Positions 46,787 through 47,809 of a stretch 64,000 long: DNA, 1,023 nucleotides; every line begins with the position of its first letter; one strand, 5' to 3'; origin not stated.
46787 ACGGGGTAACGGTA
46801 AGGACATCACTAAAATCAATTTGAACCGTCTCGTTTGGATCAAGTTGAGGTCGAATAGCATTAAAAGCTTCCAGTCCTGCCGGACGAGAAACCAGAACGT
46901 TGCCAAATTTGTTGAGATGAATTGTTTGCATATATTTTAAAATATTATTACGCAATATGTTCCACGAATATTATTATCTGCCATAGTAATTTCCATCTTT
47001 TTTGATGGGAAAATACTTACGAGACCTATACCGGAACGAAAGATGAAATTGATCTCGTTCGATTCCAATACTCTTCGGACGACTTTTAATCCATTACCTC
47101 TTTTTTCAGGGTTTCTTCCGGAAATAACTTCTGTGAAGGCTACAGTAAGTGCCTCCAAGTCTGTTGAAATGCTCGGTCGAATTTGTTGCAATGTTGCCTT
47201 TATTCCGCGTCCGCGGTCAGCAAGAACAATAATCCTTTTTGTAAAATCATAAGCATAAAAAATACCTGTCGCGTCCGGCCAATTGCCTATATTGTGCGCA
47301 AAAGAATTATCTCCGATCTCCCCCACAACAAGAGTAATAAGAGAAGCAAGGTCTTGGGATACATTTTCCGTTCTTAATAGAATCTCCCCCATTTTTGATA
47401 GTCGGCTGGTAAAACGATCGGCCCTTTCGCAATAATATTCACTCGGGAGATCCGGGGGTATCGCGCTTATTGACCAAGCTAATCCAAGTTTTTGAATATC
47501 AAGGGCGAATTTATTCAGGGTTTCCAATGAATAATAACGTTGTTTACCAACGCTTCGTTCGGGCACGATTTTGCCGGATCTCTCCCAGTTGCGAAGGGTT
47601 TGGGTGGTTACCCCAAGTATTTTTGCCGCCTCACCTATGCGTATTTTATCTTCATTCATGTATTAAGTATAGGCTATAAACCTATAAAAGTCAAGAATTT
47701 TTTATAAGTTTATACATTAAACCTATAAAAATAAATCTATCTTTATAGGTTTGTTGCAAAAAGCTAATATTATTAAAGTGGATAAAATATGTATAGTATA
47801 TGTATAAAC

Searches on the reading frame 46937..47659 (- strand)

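Call 33: search_protein_families(library=pfam, proteins=[window:46937-47659:-], max_evalue=0.001)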
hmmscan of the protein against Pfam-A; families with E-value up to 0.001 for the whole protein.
window:46937-47659:- (240 aa): 3 families
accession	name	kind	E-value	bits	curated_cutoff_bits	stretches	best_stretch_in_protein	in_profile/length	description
PF00376.29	MerR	-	1.9e-13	50.4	28.2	1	7-43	1-38/38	MerR family regulatory protein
PF13411.12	MerR_1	-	5.3e-12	46.1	21.6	1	7-52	2-47/69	MerR HTH family regulatory protein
PF12728.13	HTH_17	-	2.6e-08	34.4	27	1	8-52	4-47/51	Helix-turn-helix domain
